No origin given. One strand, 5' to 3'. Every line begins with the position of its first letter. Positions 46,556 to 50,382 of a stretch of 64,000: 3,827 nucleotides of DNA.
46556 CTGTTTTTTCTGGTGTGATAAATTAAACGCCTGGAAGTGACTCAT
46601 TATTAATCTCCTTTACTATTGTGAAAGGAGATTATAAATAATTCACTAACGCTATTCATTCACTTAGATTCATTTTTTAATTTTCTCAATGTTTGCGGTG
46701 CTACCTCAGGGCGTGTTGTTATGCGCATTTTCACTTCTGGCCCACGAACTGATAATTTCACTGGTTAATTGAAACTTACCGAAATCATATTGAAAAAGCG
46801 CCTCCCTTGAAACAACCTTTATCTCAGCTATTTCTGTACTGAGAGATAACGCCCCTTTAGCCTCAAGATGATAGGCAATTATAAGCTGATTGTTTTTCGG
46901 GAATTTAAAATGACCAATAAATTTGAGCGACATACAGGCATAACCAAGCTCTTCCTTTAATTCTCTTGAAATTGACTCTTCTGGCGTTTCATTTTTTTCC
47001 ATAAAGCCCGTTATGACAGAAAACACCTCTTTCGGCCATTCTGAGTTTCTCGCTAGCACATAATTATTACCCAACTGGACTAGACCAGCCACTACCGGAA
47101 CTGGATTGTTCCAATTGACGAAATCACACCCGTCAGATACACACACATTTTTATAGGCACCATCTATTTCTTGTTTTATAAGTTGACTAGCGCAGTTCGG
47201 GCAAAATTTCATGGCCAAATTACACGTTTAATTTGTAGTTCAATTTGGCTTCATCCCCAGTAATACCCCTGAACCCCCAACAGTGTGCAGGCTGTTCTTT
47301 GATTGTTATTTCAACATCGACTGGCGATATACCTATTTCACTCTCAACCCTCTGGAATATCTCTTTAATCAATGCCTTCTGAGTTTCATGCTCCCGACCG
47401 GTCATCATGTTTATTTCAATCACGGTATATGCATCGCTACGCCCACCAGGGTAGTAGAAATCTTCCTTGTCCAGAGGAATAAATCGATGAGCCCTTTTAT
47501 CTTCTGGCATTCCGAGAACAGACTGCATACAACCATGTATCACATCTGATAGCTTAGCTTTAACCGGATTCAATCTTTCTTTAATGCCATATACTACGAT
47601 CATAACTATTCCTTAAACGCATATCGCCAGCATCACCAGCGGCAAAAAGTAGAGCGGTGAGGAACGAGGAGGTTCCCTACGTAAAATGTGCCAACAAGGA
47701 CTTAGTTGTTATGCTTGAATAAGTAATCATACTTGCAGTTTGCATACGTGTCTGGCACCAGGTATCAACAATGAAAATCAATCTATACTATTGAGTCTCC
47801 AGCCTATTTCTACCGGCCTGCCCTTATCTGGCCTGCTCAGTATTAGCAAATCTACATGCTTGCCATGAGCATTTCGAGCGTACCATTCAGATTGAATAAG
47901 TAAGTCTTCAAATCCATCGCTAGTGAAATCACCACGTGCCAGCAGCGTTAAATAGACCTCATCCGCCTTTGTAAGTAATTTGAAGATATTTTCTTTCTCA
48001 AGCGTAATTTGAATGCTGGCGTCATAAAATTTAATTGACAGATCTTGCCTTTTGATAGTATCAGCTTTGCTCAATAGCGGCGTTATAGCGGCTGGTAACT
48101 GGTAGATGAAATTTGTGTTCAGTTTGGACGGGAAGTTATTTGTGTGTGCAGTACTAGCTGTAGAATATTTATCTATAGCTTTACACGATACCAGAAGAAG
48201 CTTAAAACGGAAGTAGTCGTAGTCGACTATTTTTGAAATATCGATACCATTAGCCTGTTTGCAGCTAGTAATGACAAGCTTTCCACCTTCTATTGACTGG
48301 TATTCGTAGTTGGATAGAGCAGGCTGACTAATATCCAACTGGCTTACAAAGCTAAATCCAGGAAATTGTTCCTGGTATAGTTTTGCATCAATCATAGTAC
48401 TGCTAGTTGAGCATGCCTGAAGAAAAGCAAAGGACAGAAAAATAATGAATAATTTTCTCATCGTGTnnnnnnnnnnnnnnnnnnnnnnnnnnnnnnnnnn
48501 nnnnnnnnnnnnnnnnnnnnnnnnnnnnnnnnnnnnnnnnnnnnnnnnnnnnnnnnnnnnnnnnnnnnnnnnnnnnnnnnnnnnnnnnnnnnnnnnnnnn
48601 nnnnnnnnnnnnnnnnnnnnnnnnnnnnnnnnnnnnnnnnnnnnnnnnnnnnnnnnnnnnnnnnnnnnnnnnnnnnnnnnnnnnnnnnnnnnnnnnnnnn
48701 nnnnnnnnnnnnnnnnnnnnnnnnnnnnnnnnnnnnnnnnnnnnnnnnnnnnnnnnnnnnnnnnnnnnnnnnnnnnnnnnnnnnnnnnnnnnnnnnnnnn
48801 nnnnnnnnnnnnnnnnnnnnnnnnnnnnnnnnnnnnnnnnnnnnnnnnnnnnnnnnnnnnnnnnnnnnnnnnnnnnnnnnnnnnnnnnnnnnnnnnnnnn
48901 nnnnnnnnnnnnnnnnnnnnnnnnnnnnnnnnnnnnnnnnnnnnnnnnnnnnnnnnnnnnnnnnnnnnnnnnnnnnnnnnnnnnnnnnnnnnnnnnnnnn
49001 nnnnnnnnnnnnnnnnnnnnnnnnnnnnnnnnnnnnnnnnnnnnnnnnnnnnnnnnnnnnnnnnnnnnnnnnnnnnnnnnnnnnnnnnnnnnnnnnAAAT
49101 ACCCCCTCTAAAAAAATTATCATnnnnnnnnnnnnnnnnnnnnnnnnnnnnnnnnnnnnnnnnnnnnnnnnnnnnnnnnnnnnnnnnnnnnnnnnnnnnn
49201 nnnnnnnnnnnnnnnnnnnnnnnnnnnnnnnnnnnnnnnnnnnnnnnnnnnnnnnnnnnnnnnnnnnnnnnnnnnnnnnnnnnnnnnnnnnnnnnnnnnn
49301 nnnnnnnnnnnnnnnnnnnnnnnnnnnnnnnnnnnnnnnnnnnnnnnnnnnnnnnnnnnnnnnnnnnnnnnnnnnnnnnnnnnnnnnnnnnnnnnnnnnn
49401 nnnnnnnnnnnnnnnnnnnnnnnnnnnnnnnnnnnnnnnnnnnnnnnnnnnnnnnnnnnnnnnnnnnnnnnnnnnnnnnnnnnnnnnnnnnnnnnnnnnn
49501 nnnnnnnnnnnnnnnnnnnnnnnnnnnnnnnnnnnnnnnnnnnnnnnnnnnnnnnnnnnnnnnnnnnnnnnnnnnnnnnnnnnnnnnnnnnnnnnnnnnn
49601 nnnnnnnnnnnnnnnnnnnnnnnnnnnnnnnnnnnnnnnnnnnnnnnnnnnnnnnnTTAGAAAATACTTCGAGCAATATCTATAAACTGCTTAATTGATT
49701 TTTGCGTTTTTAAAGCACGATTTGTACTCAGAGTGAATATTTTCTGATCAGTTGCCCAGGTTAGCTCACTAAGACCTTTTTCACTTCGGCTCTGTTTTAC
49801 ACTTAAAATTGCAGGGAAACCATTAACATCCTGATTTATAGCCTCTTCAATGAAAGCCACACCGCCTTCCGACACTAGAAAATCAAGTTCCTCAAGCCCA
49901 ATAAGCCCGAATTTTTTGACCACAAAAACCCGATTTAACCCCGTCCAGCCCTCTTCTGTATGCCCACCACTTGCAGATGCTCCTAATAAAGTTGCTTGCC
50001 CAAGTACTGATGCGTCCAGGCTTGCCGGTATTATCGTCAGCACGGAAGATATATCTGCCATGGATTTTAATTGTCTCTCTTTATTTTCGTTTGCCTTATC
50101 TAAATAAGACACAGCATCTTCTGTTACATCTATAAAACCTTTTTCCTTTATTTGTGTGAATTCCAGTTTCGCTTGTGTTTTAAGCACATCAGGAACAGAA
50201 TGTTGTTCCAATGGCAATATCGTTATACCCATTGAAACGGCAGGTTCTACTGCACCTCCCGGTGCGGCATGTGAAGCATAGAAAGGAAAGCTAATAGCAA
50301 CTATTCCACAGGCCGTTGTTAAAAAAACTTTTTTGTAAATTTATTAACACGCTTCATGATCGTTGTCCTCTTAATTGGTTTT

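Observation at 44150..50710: Strongly AT-rich ~6.5-kb accessory island between the Fe-ADH gene and the cytochrome b561 gene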

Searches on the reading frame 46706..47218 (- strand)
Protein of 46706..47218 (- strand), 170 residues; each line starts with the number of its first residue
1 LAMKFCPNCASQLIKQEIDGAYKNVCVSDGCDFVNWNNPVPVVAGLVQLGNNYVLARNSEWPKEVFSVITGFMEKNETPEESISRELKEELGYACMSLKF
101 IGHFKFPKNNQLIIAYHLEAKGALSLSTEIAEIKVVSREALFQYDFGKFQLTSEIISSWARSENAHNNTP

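Call 4: search_protein_families(library=pfam, proteins=[window:46706-47218:-], max_evalue=0.01)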
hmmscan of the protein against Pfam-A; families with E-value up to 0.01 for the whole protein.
window:46706-47218:- (170 aa): 1 family
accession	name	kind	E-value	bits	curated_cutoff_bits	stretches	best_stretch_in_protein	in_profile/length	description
PF00293.34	NUDIX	-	5.9e-11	43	21.1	1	44-142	6-121/134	NUDIX domain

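Call 21: search_protein_families(library=ncbifam, proteins=[window:46706-47218:-], max_evalue=0.01)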
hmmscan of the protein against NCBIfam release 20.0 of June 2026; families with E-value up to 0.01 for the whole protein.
window:46706-47218:- (170 aa): 11 families
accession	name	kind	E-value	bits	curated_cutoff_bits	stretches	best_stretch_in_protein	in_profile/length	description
NF001299.0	PRK00241.1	equivalog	6.7e-17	61.8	158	1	3-140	102-237/263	NAD(+) diphosphatase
NF008736.0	PRK11762.1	equivalog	1.6e-05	24.5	169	1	68-105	78-115/186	ADP compounds hydrolase NudE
NF008044.0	PRK10776.1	equivalog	1.9e-05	24.6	148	1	70-115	37-82/130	8-oxo-dGTP diphosphatase MutT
TIGR00586.1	mutt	equivalog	7.2e-05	22.8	97.9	1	71-148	39-118/129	8-oxo-dGTP diphosphatase MutT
TIGR02705.1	nudix_YtkD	equivalog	8.2e-05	22.2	154.4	1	71-114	52-95/156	RNA deprotection pyrophosphohydrolase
NF007834.0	PRK10546.1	equivalog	0.0011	18.8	156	1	42-144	6-112/135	pyrimidine (deoxy)nucleoside triphosphate diphosphatase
NF003791.0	PRK05379.2-3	equivalog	0.0032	16.7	409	1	43-93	206-256/340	bifunctional nicotinamide-nucleotide adenylyltransferase/Nudix hydroxylase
NF001937.0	PRK00714.1-4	equivalog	0.0037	16.9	139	1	66-102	33-69/161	RNA pyrophosphohydrolase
NF006530.0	PRK08999.1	equivalog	0.0041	16.2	245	1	70-98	39-67/315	Nudix family hydrolase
TIGR00052.1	TIGR00052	subfamily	0.0044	16.6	79.55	1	67-104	83-120/188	nudix-type nucleoside diphosphatase, YffH/AdpP family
NF041652.1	Nud_hyd_Dein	equivalog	0.0095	16.2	200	0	65-149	44-136/152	Nudix hydrolase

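Call 22: search_protein_families(library=phrogs, proteins=[window:46706-47218:-], max_evalue=0.01)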
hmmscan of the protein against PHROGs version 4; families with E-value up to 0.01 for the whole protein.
window:46706-47218:- (170 aa): 5 families
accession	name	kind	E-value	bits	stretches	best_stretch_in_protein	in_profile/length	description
phrog_1198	-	other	1.3e-09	39.2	1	63-123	63-128/253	MutT/NUDIX hydrolase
phrog_15528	-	head and packaging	6.5e-05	22.5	1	27-102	508-581/794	portal protein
phrog_10313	-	other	0.00011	23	1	65-117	39-95/159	nudix hydrolase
phrog_19657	-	other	0.0028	18.6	1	62-94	57-89/176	nudix hydrolase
phrog_1185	-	other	0.0085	16.6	0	70-105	185-220/301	nudix hydrolase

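Call 23: search_protein_families(library=padloc, proteins=[window:46706-47218:-], max_evalue=0.01)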
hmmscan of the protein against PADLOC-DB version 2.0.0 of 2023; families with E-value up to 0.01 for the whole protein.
window:46706-47218:- (170 aa): 1 family
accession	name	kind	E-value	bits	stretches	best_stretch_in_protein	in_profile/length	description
PDLC04899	PDC-S07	-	1.3e-08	32.6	1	40-147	7-118/135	-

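Call 52: find_homologous_proteins(query=window:46706-47218:-, max_evalue=1e-10)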
Query window:46706-47218:- (170 aa): 55 proteins with E <= 1e-10 among 74 candidates.
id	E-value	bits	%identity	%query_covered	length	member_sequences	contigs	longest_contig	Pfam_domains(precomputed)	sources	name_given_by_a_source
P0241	5.8e-109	379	100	99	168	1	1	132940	PF00293.35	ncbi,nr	ncbi:MAG: NUDIX domain-containing protein [Gammaproteobacteria bacterium]|nr:NUDIX domain-containing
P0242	1.0e-83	297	79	95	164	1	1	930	PF00293.35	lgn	-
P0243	5.2e-83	295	80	95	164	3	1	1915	PF00293.35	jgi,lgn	-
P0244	3.7e-76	273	76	95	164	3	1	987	PF00293.35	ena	-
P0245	9.4e-76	271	75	95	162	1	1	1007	PF00293.35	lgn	-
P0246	7.6e-73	262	71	95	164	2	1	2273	PF00293.35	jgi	jgi:NADH pyrophosphatase NudC (nudix superfamily)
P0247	2.6e-51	192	54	94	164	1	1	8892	PF00293.35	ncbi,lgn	-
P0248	4.4e-50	188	54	99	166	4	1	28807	PF00293.35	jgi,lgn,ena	-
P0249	5.2e-50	188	54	92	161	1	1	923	PF00293.35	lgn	-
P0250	7.4e-50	187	54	92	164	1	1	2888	PF00293.35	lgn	-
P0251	2.8e-49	185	50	97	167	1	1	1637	PF00293.35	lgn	-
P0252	1.4e-48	183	50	92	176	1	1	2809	PF00293.35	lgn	-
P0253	1.8e-48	183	53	92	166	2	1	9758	PF00293.35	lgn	-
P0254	2.6e-48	182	49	94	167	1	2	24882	PF00293.35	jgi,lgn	-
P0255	3.1e-48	182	52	92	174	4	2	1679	PF00293.35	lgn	-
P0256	3.1e-47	179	52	90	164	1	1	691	PF00293.35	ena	-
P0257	5.5e-47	178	51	92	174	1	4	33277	PF00293.35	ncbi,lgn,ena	-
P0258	1.6e-46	176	48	96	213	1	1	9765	PF00293.35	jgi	jgi:NAD+ diphosphatase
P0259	1.1e-45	174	49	92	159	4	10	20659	PF14803.12,PF00293.35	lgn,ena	-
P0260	1.4e-45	173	51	92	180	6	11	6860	PF14803.12,PF00293.35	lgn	-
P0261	4.4e-45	172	50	94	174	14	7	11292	PF00293.35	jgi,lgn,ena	jgi:NADH pyrophosphatase NudC (nudix superfamily)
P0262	5.5e-45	171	49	93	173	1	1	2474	PF00293.35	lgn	-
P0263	9.2e-45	171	47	93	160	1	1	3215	PF00293.35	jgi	-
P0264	4.2e-44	168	48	92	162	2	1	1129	PF00293.35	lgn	-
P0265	2.6e-43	166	47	94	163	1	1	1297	PF00293.35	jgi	jgi:NAD+ diphosphatase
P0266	4.7e-43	165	51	92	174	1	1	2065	PF00293.35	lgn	-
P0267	3.9e-42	162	46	91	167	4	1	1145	PF00293.35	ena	-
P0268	4.6e-42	162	46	93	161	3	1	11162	PF00293.35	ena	-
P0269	9.4e-42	161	53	79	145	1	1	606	PF00293.35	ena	-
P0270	1.5e-41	160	50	90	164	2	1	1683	PF00293.35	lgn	-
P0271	2.5e-41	159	47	92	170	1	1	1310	PF14803.12,PF00293.35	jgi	jgi:NAD+ diphosphatase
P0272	2.8e-40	156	47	92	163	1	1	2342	PF00293.35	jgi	-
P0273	9.5e-40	154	43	95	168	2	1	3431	PF14803.12,PF00293.35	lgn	-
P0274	1.7e-39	154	45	92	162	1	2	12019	PF00293.35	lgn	-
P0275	2.9e-39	153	47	92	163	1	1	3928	PF00293.35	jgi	-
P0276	1.6e-37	147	41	94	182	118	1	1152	PF00293.35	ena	-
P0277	2.7e-37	146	45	92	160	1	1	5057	PF00293.35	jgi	-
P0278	8.0e-37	145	41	94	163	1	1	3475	PF00293.35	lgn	-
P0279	1.2e-36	144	45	95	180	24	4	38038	PF00293.35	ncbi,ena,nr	ncbi:MAG: ADP-ribose pyrophosphatase [Lautropia sp. SCN 69-89]|nr:MAG: ADP-ribose pyrophosphatase [L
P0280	1.5e-36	144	43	96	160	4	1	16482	PF00293.35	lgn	-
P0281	4.1e-36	143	40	94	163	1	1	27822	PF00293.35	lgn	-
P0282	2.3e-35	140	45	86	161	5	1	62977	PF00293.35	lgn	-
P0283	2.5e-35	140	45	84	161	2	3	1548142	PF00293.35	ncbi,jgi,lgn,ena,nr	ncbi:MAG: ADP-ribose pyrophosphatase [Spirochaetae bacterium HGW-Spirochaetae-1]|jgi:NADH pyrophosph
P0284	5.8e-35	139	44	85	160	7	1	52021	PF00293.35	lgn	-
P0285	1.1e-34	138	43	86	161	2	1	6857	PF00293.35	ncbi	ncbi:MAG: NUDIX domain-containing protein [Bacteroidota bacterium]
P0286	1.4e-34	137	41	92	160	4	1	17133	PF00293.35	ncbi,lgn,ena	-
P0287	3.2e-34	136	43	88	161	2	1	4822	PF00293.35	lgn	-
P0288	3.5e-34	136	40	95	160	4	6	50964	PF00293.35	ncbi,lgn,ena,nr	ncbi:MAG: NUDIX domain-containing protein [Gammaproteobacteria bacterium]|nr:MAG: NUDIX domain-conta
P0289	9.3e-34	135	40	95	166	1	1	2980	PF00293.35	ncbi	-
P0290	1.2e-32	131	43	83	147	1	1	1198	PF00293.35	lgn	-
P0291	8.5e-30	122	44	78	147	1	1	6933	PF00293.35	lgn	-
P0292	4.0e-29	120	38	96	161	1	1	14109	PF00293.35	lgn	-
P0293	5.3e-27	113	47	69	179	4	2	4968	PF00293.35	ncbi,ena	-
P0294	7.1e-26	109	38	95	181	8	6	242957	PF14803.12,PF00293.35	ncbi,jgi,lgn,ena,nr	ncbi:MAG: ADP-ribose pyrophosphatase [Rubrivivax sp. SCN 71-131]|nr:MAG: ADP-ribose pyrophosphatase 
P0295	1.5e-25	108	37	95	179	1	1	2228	PF14803.12,PF00293.35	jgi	-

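Call 53: find_encoding_contigs(protein=P0246, flank=3000, max_places=3)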
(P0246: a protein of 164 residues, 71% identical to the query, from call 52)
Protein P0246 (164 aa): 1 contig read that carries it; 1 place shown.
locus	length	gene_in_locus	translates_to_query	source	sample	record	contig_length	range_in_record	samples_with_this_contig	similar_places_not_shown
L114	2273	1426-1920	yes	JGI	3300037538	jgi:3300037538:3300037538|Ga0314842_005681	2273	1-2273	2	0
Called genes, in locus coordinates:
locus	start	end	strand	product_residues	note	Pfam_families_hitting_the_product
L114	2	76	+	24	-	?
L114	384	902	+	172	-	PF13673:Acetyltransf_10, PF00583:Acetyltransf_1, PF13508:Acetyltransf_7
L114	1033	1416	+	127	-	PF01361:Tautomerase (faint), PF14552:Tautomerase_2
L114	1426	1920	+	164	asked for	PF00293:NUDIX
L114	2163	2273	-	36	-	?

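Call 54: find_encoding_contigs(protein=P0248, flank=8000, max_places=3)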
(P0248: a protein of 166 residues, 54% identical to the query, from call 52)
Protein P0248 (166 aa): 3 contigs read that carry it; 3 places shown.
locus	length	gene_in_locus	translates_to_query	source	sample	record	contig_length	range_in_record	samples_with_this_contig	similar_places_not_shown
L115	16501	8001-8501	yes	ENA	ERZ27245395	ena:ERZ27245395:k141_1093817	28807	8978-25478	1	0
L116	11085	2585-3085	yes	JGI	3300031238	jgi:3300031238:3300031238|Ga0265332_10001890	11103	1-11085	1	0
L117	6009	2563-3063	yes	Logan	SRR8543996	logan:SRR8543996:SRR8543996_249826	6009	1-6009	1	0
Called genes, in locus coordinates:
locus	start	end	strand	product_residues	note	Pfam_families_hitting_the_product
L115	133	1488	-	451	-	PF00083:Sugar_tr, PF07690:MFS_1, PF12832:MFS_1_like (faint), PF00083:Sugar_tr, PF07690:MFS_1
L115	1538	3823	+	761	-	PF02743:dCache_1, PF00989:PAS, PF13188:PAS_8 (faint), PF08447:PAS_3, PF08448:PAS_4, PF13426:PAS_9, PF00512:HisKA (weak), PF02518:HATPase_c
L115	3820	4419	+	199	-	PF00072:Response_reg, PF00196:GerE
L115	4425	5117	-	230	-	PF02308:MgtC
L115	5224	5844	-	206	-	PF02798:GST_N, PF13417:GST_N_3, PF13409:GST_N_2, PF13410:GST_C_2 (weak), PF00043:GST_C, PF14497:GST_C_3 (weak)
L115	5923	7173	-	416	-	PF07670:Gate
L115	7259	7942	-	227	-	PF03734:YkuD (weak)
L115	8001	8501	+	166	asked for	PF00293:NUDIX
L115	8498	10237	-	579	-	PF00481:PP2C (faint), PF13672:PP2C_2, PF07714:PK_Tyr_Ser-Thr, PF00069:Pkinase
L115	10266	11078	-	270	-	PF01226:Form_Nir_trans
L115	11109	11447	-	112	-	PF13806:Rieske_2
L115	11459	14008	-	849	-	PF07992:Pyr_redox_2, PF00070:Pyr_redox, PF00890:FAD_binding_2 (faint), PF18267:Rubredoxin_C, PF04324:Fer2_BFD, PF03460:NIR_SIR_ferr, PF01077:NIR_SIR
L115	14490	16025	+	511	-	PF09084:NMT1, PF00990:GGDEF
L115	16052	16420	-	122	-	PF04237:YjbR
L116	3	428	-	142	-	?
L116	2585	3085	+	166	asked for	PF00293:NUDIX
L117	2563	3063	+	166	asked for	PF00293:NUDIX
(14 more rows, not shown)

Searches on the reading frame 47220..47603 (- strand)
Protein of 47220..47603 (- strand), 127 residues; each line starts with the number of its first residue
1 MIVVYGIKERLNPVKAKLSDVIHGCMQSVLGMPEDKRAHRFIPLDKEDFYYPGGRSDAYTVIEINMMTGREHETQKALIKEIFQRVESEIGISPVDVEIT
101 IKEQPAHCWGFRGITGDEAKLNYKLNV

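Call 4: search_protein_families(library=pfam, proteins=[window:47220-47603:-], max_evalue=0.01)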
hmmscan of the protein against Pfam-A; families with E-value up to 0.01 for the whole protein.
window:47220-47603:- (127 aa): 3 families
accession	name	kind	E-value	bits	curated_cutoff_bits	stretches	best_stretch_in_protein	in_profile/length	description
PF14552.11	Tautomerase_2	-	2.6e-23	82.3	28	1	36-112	1-82/82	Tautomerase enzyme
PF01361.26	Tautomerase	-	2.4e-06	27.8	22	0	61-113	2-54/60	Tautomerase enzyme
PF14832.11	Tautomerase_3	-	0.00057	20.6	25.7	1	15-115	18-121/138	Putative oxalocrotonate tautomerase enzyme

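Call 21: search_protein_families(library=ncbifam, proteins=[window:47220-47603:-], max_evalue=0.01)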
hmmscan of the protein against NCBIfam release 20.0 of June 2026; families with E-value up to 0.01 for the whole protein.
window:47220-47603:- (127 aa): 4 families
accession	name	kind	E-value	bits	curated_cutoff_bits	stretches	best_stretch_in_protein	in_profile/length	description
NF002524.0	PRK01964.1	equivalog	1.3e-06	28.4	86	1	61-120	3-62/64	4-oxalocrotonate tautomerase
NF002571.1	PRK02220.1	equivalog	0.00049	20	55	1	62-109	4-51/61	2-hydroxymuconate tautomerase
TIGR00013.1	taut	subfamily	0.0012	18.9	56.9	1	61-113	3-56/64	2-hydroxymuconate tautomerase family protein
NF001966.0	PRK00745.1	equivalog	0.004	17.1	80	1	62-110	4-52/62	4-oxalocrotonate tautomerase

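Call 22: search_protein_families(library=phrogs, proteins=[window:47220-47603:-], max_evalue=0.01)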
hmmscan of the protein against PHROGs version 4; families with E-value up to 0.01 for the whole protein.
window:47220-47603:- (127 aa): 0 families

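Call 23: search_protein_families(library=padloc, proteins=[window:47220-47603:-], max_evalue=0.01)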
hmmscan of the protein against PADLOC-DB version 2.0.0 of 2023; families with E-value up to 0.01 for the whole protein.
window:47220-47603:- (127 aa): 0 families

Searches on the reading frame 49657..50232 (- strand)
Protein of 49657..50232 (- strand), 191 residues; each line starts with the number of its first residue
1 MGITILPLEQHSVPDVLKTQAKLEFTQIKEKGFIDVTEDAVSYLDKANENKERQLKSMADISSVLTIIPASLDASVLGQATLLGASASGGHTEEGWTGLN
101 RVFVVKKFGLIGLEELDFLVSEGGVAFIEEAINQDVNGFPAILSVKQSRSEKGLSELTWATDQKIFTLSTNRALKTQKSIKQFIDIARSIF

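Call 4: search_protein_families(library=pfam, proteins=[window:49657-50232:-], max_evalue=0.01)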
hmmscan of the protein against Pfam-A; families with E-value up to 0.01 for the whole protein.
window:49657-50232:- (191 aa): 0 families

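Call 21: search_protein_families(library=ncbifam, proteins=[window:49657-50232:-], max_evalue=0.01)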
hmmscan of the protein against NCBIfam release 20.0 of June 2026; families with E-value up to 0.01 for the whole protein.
window:49657-50232:- (191 aa): 0 families

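Call 22: search_protein_families(library=phrogs, proteins=[window:49657-50232:-], max_evalue=0.01)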
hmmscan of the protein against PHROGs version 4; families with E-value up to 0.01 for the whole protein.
window:49657-50232:- (191 aa): 0 families

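Call 23: search_protein_families(library=padloc, proteins=[window:49657-50232:-], max_evalue=0.01)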
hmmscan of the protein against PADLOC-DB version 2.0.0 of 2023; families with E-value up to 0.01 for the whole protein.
window:49657-50232:- (191 aa): 0 families

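Call 76: search_protein_representatives(protein=window:49657-50232:-)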
Query: 191 residues. Proteins with E-value up to 0.001 (for the whole library): 250; up to 1e-10: 99; up to 1e-30: 12. The best 150 are listed.
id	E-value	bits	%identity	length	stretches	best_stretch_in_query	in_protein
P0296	8.1e-55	201.7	52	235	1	1-190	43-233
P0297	2.5e-46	174.1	45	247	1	4-190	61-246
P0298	7.8e-43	162.7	50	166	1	28-190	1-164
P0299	1.8e-42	161.5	44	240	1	2-190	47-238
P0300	2.8e-42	160.9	47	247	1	2-190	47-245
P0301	1.7e-40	155.1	46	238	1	2-174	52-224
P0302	3.0e-39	151.0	43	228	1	2-191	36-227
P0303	8.7e-38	146.3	46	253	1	2-190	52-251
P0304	2.1e-37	145.0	41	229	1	2-190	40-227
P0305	8.3e-33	130.1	36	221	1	2-190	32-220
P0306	2.0e-32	128.8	37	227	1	2-190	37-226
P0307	5.9e-32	127.3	37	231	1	2-190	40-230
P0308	2.0e-30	122.3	38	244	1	2-190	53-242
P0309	7.9e-30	120.4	44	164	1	30-190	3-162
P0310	1.4e-28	116.3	37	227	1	2-190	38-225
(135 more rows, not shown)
